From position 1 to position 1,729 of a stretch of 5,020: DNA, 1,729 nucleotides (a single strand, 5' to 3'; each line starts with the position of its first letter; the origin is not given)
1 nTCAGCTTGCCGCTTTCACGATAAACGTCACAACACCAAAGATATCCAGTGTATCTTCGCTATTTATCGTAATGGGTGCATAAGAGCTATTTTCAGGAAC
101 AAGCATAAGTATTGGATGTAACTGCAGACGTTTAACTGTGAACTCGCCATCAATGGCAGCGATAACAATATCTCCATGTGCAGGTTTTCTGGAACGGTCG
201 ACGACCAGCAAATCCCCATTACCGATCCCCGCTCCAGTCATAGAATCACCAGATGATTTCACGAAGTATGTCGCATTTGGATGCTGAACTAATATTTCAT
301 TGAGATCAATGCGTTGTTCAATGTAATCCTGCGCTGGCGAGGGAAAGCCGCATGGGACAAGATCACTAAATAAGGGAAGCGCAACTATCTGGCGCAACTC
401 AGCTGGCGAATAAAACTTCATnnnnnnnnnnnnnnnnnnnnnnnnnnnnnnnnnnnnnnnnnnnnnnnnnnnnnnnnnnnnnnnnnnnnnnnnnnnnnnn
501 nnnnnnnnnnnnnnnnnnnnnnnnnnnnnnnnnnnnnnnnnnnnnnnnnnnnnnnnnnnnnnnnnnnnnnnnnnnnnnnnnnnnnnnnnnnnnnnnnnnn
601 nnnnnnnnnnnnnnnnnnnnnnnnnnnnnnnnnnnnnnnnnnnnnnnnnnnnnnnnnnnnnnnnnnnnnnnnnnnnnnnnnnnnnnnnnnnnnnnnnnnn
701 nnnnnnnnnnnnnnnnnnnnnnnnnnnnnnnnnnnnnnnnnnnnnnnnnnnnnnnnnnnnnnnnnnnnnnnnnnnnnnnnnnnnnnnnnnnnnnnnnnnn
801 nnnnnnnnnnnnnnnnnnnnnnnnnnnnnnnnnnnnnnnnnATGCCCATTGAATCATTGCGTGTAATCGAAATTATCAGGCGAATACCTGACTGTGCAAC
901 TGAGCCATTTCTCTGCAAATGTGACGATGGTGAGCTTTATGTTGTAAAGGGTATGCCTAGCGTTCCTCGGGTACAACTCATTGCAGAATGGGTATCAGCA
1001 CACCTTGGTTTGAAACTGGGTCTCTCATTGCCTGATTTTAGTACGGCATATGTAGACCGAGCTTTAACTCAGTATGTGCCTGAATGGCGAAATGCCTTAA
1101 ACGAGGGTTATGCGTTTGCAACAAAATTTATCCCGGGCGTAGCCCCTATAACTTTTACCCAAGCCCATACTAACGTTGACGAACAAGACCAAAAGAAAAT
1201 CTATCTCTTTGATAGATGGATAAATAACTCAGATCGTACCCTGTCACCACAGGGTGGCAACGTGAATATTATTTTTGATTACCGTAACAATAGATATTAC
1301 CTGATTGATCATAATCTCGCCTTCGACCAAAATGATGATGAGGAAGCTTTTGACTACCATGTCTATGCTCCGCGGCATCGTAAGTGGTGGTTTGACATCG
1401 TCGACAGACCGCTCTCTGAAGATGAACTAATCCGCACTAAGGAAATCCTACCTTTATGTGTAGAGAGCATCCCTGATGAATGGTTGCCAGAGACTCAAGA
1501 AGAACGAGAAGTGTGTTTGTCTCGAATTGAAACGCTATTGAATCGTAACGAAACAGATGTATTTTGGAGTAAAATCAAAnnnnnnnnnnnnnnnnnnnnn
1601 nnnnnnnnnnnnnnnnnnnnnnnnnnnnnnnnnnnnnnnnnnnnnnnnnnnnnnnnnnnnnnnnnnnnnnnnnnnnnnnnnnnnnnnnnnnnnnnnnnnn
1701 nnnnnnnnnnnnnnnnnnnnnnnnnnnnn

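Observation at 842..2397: AT-rich two-gene cargo operon: small HipA-like kinase-like protein plus coupled unknown partner, in a prophage moron position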

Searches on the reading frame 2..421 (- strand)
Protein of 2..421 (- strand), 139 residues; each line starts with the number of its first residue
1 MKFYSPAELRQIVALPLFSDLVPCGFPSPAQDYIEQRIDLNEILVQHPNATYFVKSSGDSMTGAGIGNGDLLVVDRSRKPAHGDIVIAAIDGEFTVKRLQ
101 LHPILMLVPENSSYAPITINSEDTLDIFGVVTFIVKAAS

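Call 4: search_protein_families(library=pfam, proteins=[window:2-421:-], max_evalue=1)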
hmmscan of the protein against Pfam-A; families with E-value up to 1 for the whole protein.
window:2-421:- (139 aa): 1 family
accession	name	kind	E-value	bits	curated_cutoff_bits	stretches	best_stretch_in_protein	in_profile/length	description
PF00717.28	Peptidase_S24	-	2.2e-29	102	23.3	1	16-131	1-115/116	Peptidase S24-like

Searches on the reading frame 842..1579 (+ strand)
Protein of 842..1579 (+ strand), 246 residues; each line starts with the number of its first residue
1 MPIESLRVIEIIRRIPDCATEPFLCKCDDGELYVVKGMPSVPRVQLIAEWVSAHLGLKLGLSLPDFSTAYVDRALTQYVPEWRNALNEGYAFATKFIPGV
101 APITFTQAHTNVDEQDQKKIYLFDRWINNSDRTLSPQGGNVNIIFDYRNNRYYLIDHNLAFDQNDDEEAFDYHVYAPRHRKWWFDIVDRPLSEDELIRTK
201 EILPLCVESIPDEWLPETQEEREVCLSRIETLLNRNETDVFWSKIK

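Call 4: search_protein_families(library=pfam, proteins=[window:842-1579:+], max_evalue=1)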
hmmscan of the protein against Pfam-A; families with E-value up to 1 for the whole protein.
window:842-1579:+ (246 aa): 1 family
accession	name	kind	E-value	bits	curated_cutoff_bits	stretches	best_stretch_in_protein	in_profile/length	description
PF20613.4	HipA_2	-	4.8e-80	268.7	27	1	8-245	1-240/240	HipA-like kinase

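Call 5: search_protein_families(library=padloc, proteins=[window:842-1579:+], max_evalue=1)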
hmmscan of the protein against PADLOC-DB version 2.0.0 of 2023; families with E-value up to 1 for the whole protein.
window:842-1579:+ (246 aa): 1 family
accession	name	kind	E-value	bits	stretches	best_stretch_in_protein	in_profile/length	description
PDLC04766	PDC-M66A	-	3.4e-12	44.1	1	7-162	14-174/270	-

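Call 6: search_protein_families(library=ncbifam, proteins=[window:842-1579:+], max_evalue=1)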
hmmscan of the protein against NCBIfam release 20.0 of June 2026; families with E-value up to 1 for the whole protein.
window:842-1579:+ (246 aa): 3 families
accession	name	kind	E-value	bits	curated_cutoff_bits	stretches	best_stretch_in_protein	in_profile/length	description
TIGR03843.1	TIGR03843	hypoth_equivalog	0.036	13.4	172.4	1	113-165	131-176/253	SCO1664 family protein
NF011462.0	PRK14879.1-3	equivalog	0.086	12.6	174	0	142-175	112-144/192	Kae1-associated kinase Bud32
TIGR03724.2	arch_bud32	equivalog_domain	0.23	10.9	125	1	142-175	115-147/193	KEOPS complex kinase/ATPase Bud32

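Call 7: search_protein_families(library=phrogs, proteins=[window:842-1579:+], max_evalue=1)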
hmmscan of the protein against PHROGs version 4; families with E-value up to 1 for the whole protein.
window:842-1579:+ (246 aa): 2 families
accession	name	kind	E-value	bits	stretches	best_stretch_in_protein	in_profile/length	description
phrog_3162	-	unknown function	1.9e-61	208.7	1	7-242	3-247/247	-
phrog_11268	-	unknown function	0.49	10.9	0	175-210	159-194/210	-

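Call 45: search_solved_structures(query=window:842-1579:+, max_evalue=10, show_alignments=2)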
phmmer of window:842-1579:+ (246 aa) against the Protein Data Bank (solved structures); distinct sequences matched with E-value up to 10: 1.
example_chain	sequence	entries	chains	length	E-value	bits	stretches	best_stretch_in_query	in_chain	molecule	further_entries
3qnm_A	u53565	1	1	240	0.72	12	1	157-220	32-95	Haloacid dehalogenase-like hydrolase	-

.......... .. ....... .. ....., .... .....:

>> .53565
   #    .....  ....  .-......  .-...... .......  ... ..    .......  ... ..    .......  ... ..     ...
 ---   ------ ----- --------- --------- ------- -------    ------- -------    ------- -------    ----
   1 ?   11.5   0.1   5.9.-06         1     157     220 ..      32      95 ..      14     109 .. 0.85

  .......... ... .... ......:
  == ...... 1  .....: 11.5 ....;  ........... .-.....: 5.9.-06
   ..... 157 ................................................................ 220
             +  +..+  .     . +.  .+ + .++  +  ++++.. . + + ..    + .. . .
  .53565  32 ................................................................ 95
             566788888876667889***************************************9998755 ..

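Call 47: find_homologous_proteins(query=window:842-1579:+)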
Query window:842-1579:+ (246 aa): 105 proteins with E <= 0.001 among 283 candidates.
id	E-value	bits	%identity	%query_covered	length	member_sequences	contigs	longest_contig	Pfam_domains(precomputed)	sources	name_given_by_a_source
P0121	3.0e-150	516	89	100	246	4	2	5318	PF20613.5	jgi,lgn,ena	-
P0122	3.0e-149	513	87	100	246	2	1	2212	PF20613.5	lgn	-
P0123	1.1e-145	501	87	100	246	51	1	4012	PF20613.5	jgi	-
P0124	1.7e-145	501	85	100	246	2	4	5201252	PF20613.5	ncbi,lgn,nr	ncbi:HipA family kinase [Enterobacter sp. ESY66]|nr:HipA family kinase [Enterobacter sp. SECR18-0236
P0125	1.4e-144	498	84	100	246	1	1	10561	PF20613.5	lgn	-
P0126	2.4e-139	481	83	100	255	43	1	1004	PF20613.5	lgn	-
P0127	2.8e-136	471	80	100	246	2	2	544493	PF20613.5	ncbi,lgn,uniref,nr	ncbi:hypothetical protein EHJ13_11965 [Cronobacter dublinensis]|uniref:HipA-like kinase domain-conta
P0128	2.3e-134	464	80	100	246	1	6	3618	PF20613.5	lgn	-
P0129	1.4e-108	380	68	100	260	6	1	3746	PF20613.5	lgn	-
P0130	2.2e-107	376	67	100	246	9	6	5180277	PF20613.5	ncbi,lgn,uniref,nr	ncbi:hypothetical protein CLM65_14175 [Serratia marcescens]|uniref:HipA family kinase n=1 Tax=Serrat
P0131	1.9e-106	373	66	100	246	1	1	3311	PF20613.5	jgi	jgi:hypothetical protein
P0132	2.0e-106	373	67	100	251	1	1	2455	PF20613.5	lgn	-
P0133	3.4e-104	365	64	100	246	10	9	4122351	PF20613.5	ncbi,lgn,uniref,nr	ncbi:HipA family kinase [Erwinia pyrifoliae]|uniref:HipA family kinase n=1 Tax=Erwinia pyrifoliae Ta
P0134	1.3e-102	360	65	100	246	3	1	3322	PF20613.5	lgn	-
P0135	4.3e-102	359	65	100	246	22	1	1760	PF20613.5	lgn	-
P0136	1.9e-101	356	63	100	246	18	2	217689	PF20613.5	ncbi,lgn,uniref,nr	ncbi:HipA family kinase [Yersinia pseudotuberculosis]|uniref:HipA family kinase n=1 Tax=Yersinia pse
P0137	4.3e-99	349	63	100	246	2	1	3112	PF20613.5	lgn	-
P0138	5.3e-98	345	62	100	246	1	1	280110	PF20613.5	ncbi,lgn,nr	ncbi:hypothetical protein KH388_09960 [Serratia rubidaea]|nr:hypothetical protein [Serratia rubidaea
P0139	4.2e-92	326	57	100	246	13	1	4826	PF20613.5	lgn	-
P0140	3.0e-88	313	56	98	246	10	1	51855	PF20613.5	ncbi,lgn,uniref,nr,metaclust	ncbi:HipA family kinase [Yersinia frederiksenii]|uniref:HipA family kinase n=1 Tax=Yersinia frederik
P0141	4.7e-83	296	55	98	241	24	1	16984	PF20613.5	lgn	-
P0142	1.2e-82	295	54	100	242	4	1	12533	PF20613.5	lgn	-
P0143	4.1e-77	277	52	100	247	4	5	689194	PF20613.5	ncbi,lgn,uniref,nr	ncbi:HipA family kinase [Hafnia alvei]|uniref:HipA family kinase n=1 Tax=Hafnia alvei TaxID=569 RepI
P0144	3.8e-72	260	50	98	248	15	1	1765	PF20613.5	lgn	-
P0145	3.0e-70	254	49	98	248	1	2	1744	PF20613.5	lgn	-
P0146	1.6e-69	252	49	100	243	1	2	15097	PF20613.5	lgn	-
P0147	3.4e-68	247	46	100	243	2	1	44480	PF20613.5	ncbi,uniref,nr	ncbi:HipA family kinase [Pantoea sp. ME81]|uniref:HipA family kinase n=1 Tax=Pantoea sp. ME81 TaxID=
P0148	1.9e-67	245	47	100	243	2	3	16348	PF20613.5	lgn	-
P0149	3.4e-67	244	48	100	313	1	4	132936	PF20613.5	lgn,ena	-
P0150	1.5e-65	239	49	98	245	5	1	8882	PF20613.5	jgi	-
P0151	1.8e-65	239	47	98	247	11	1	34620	PF20613.5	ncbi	ncbi:TPA: HipA family kinase [Morganella morganii]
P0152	3.4e-65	238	47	98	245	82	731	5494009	PF20613.5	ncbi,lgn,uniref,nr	ncbi:hypothetical protein PPQ05_000912 [Salmonella enterica]|uniref:HipA-like kinase domain-containi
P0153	3.9e-65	237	46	98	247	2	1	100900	PF20613.5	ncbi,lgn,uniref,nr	ncbi:HipA family kinase [Photorhabdus caribbeanensis]|uniref:HipA family kinase n=1 Tax=Photorhabdus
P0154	4.1e-65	237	46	98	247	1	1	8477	PF20613.5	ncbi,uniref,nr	ncbi:hypothetical protein Xbed_03520 [Xenorhabdus beddingii]|uniref:HipA-like kinase domain-containi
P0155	6.4e-64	233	49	97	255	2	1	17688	PF20613.5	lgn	-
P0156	7.2e-64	233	48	98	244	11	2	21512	PF20613.5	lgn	-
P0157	2.9e-63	231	48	87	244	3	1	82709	PF20613.5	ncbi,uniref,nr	ncbi:hypothetical protein PSI15_04415 [Xenorhabdus sp. PR6a]|uniref:HipA family kinase n=1 Tax=Xenor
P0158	3.4e-63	231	46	98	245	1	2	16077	PF20613.5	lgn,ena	-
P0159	4.3e-63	231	46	100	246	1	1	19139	PF20613.5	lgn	-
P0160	6.2e-63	230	45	98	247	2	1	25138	PF20613.5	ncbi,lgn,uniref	ncbi:HipA family kinase [Xenorhabdus bovienii]|uniref:HipA family kinase n=1 Tax=Xenorhabdus bovieni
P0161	1.3e-62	229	47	100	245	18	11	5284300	PF20613.5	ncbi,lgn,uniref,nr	ncbi:TPA: hypothetical protein PCK48_000241 [Klebsiella quasipneumoniae]|uniref:HipA family kinase n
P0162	1.3e-62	229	44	100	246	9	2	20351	PF20613.5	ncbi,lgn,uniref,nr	ncbi:TPA: hypothetical protein QHP34_004685 [Citrobacter braakii]|uniref:HipA family kinase n=1 Tax=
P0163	3.4e-62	228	45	100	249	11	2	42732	PF20613.5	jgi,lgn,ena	-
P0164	6.6e-62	227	46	98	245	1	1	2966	PF20613.5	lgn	-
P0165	8.0e-62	227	43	100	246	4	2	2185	PF20613.5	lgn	-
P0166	1.0e-61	226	46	98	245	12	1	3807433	PF20613.5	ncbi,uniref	ncbi:HipA family kinase [Edwardsiella ictaluri]|uniref:HipA family kinase n=1 Tax=Edwardsiella ictal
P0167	1.1e-61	226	45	100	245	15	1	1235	PF20613.5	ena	-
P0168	1.9e-61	225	47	95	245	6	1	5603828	PF20613.5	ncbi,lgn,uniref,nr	ncbi:hypothetical protein OI978_24280 [Serratia nevei]|uniref:HipA family kinase n=1 Tax=Serratia ne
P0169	3.9e-61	224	52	77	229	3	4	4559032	PF20613.5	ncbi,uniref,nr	ncbi:HipA family kinase [Xenorhabdus griffiniae]|uniref:HipA-like kinase domain-containing protein n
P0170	5.8e-61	224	45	98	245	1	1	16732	PF20613.5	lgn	-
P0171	2.0e-60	222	48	92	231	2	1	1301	PF20613.5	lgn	-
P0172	1.4e-59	219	47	92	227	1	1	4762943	PF20613.5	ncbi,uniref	ncbi:HipA family kinase [unidentified bacterial endosymbiont]|uniref:HipA family kinase n=1 Tax=unid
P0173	3.0e-58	215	43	100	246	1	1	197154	PF20613.5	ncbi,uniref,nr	ncbi:hypothetical protein FVB43_10090 [Erwinia rhapontici]|uniref:HipA family kinase n=1 Tax=Erwinia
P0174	6.5e-58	214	48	83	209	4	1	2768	PF20613.5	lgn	-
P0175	6.7e-58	214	42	98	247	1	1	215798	PF20613.5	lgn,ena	-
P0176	2.0e-57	212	46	92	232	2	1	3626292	PF20613.5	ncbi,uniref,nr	ncbi:HipA family kinase [Moellerella wisconsensis]|uniref:Uncharacterized protein n=2 Tax=Moellerell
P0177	3.2e-54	202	54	77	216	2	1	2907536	PF20613.5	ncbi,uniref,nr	ncbi:hypothetical protein CKG00_02540 [Morganella morganii]|uniref:HipA-like kinase domain-containin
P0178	7.4e-54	200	47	83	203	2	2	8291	PF20613.5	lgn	-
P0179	2.9e-53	199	47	83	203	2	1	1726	PF20613.5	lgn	-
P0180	6.7e-53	197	43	92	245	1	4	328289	PF20613.5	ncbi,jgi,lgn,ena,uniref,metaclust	ncbi:HipA family kinase [Necropsobacter rosorum]|uniref:HipA family kinase n=1 Tax=Necropsobacter ro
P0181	8.6e-53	197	42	92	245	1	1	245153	PF20613.5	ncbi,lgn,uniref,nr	ncbi:HipA family kinase [Necropsobacter massiliensis]|uniref:HipA family kinase n=1 Tax=Necropsobact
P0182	2.4e-49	186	47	81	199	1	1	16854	PF20613.5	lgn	-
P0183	4.9e-48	181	46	81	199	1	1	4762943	PF20613.5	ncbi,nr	nr:HipA family kinase [unidentified bacterial endosymbiont]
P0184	1.3e-45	174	39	100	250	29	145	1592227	PF20613.5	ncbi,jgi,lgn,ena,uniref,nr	ncbi:hypothetical protein A6J76_004570 [Aggregatibacter aphrophilus]|jgi:hypothetical protein|uniref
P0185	3.7e-42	162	49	68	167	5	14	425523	PF20613.5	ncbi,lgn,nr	ncbi:hypothetical protein GB312_08740 [Salmonella enterica]|nr:hypothetical protein [Salmonella ente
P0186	1.7e-37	147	46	68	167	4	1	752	PF20613.5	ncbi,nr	nr:HipA family kinase [Enterobacter hormaechei]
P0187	8.4e-37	145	45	68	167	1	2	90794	PF20613.5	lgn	-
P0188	4.2e-35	139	35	99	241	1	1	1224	PF20613.5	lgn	-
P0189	7.9e-34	135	39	88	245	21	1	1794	PF20613.5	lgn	-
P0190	1.4e-31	127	36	97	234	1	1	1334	PF20613.5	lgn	-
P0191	2.6e-31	127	37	97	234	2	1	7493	PF20613.5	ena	-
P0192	2.6e-31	127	37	97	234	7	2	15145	PF20613.5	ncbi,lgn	-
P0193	2.8e-31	127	32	96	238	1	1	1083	PF20613.5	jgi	jgi:hypothetical protein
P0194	4.5e-31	126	31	97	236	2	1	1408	PF20613.5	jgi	-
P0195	6.5e-31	125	35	96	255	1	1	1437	PF20613.5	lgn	-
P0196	7.1e-31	125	37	100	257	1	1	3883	PF20613.5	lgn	-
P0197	9.2e-31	125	35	97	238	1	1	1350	PF20613.5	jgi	jgi:hypothetical protein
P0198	1.2e-30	124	34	92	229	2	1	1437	PF20613.5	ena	-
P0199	1.4e-30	124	34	97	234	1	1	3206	PF20613.5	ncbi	-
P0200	1.8e-30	124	40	70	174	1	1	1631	PF20613.5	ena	-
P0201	1.2e-29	121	34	96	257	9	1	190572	PF20613.5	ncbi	ncbi:HipA family kinase [Aeromonas hydrophila]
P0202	2.3e-29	120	37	99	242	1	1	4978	PF20613.5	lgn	-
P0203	3.3e-29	120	32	97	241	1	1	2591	PF20613.5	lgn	-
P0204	2.1e-28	117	35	97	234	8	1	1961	PF20613.5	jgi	jgi:hypothetical protein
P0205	3.1e-28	117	36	87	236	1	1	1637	PF20613.5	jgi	jgi:hypothetical protein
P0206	3.2e-28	116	33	97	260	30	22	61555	PF20613.5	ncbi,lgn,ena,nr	ncbi:hypothetical protein J9889_23435 [Aeromonas sp. PrichA-15]|nr:hypothetical protein [Aeromonas s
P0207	5.7e-28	116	32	97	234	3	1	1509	PF20613.5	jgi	-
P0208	1.3e-27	115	33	97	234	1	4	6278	PF20613.5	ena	-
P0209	2.7e-27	113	32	96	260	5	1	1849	PF20613.5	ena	-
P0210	1.8e-26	111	33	97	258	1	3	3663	PF20613.5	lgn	-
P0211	3.3e-26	110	33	97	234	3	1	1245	PF20613.5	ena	-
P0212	6.5e-26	109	32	98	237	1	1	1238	PF20613.5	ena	-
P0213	7.9e-26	109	31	98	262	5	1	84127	PF20613.5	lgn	-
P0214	8.0e-26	109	32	95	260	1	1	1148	PF20613.5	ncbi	-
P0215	8.1e-26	109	32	97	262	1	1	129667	PF20613.5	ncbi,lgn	-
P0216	1.9e-25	107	32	98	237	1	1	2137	PF20613.5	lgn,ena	-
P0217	3.3e-25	107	33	91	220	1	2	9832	PF20613.5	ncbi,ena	-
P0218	6.6e-25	106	31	93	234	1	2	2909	PF20613.5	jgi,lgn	jgi:hypothetical protein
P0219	1.2e-23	102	31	100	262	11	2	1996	PF20613.5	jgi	-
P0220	1.7e-23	101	33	98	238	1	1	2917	PF20613.5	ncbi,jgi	jgi:hypothetical protein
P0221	4.8e-23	100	33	85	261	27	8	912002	PF20613.5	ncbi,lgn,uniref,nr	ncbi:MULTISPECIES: HipA family kinase [Aeromonas]|uniref:HipA family kinase n=1 Tax=Aeromonas TaxID=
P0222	1.8e-22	98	40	58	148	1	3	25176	PF20613.5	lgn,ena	-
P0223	6.5e-21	93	31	90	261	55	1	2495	PF20613.5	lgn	-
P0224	2.6e-20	91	30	97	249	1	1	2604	PF20613.5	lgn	-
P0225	1.4e-16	78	29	86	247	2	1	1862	PF20613.5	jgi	-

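Call 56: predict_structure(alignment_id=A2)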
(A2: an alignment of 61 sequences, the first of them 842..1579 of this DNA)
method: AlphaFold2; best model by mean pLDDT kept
length: 246 residues; sequences in the alignment: 61
mean_pLDDT: 92.2   pTM: 0.90
mean pLDDT of the five models: 92.2, 91.9, 91.7, 91.5, 91.0
residues with pLDDT >= 90: 199; 70-90: 42; 50-70: 3; < 50: 2
segments of 3 or more residues with pLDDT < 50: none
pLDDT, mean of each block of 10 residues (from residue 1): 80 83 95 95 95 97 97 88 89 95 94 96 95 89 93 92 83 93 90 96 96 95 95 94 90
secondary structure, 60 per line:
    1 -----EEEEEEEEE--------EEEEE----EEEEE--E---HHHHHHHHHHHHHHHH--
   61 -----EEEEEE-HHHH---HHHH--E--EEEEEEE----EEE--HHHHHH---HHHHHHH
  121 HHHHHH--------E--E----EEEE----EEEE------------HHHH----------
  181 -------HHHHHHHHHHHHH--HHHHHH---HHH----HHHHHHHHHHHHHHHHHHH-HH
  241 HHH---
elements in order: E6-14 E23-27 E32-36 H43-58 E66-71 H73-76 H80-83 E89-95 E100-102 H105-110 H114-126 E143-146 E151-154 H167-170 H188-200 H203-208 H219-237 H239-243

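Call 60: fold_search(model_id=the predicted structure, library=pdb)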
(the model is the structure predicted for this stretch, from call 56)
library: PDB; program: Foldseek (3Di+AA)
matches with E <= 10: 810; with E <= 0.001: 20
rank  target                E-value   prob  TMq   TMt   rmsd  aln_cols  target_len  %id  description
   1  4hnd_A                8.9e-06  1.00  0.53  0.39   7.8       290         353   14  Crystal structure of the catalytic domain of Selenomethionine substituted human PI4KIIalpha in complex with ADP (released 2014-04-09)
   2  4yc4                  1.4e-05  1.00  0.48  0.27   6.9       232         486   16  Crystal structure of phosphatidyl inositol 4-kinase II alpha in complex with nucleotide analog (released 2015-07-15)
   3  5i0n                  2.9e-05  1.00  0.46  0.27   7.4       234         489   16  PI4K IIalpha bound to calcium (released 2016-03-09)
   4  8a5x                  3.1e-05  1.00  0.49  0.30   6.3       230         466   16  Crystal structure of phosphatidyl inositol 4-kinase II beta in complex with MM1373 (released 2022-10-05)
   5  4kqa_C                3.4e-05  1.00  0.39  0.25  10.4       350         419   12  Crystal structure of the golgi casein kinase (released 2013-06-26)
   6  4hne_B                3.9e-05  1.00  0.51  0.40   7.4       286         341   15  Crystal structure of the catalytic domain of human type II alpha Phosphatidylinositol 4-kinase (PI4KIIalpha) in comple (released 2014-04-09)
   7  4kqa_A                3.9e-05  1.00  0.43  0.28   8.9       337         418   12  Crystal structure of the golgi casein kinase (released 2013-06-26)
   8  4hnd_B                4.8e-05  1.00  0.51  0.41   7.3       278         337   14  Crystal structure of the catalytic domain of Selenomethionine substituted human PI4KIIalpha in complex with ADP (released 2014-04-09)
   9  4kqb_A                4.8e-05  1.00  0.43  0.28   9.2       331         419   12  crystal structure of the Golgi casein kinase with Mn/ADP bound (released 2013-06-26)
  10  4kqa_D                5.1e-05  1.00  0.44  0.29   9.0       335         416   12  Crystal structure of the golgi casein kinase (released 2013-06-26)
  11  5eut                  5.4e-05  1.00  0.49  0.28   6.7       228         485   16  Crystal structure of phosphatidyl inositol 4-kinase II alpha in the apo state (released 2015-12-23)
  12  4pla                  9.0e-05  1.00  0.49  0.28   6.6       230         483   16  Crystal structure of phosphatidyl inositol 4-kinase II alpha in complex with ATP (released 2014-09-10)
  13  3akj_A                1.1e-04  1.00  0.53  0.48   6.9       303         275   12  Crystal structure of A Helicobacter pylori proinflammatory kinase CtkA (released 2010-12-01)
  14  4kqa_B                1.2e-04  1.00  0.43  0.28   9.0       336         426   13  Crystal structure of the golgi casein kinase (released 2013-06-26)
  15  6sl1                  1.7e-04  0.99  0.33  0.05  13.6       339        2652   13  Structure of the open conformation of CtTel1 (released 2019-10-30)
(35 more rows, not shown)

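Call 73: search_solved_structures(query=A2, max_evalue=10, show_alignments=2)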
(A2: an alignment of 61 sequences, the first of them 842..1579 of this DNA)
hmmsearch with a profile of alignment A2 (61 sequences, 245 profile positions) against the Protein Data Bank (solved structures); distinct sequences matched with E-value up to 10: 1.
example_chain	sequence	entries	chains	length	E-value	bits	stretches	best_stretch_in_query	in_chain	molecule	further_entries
8p4x_A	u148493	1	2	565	1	11.8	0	29-51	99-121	Putative light-receptive cryptochrome (Fragment)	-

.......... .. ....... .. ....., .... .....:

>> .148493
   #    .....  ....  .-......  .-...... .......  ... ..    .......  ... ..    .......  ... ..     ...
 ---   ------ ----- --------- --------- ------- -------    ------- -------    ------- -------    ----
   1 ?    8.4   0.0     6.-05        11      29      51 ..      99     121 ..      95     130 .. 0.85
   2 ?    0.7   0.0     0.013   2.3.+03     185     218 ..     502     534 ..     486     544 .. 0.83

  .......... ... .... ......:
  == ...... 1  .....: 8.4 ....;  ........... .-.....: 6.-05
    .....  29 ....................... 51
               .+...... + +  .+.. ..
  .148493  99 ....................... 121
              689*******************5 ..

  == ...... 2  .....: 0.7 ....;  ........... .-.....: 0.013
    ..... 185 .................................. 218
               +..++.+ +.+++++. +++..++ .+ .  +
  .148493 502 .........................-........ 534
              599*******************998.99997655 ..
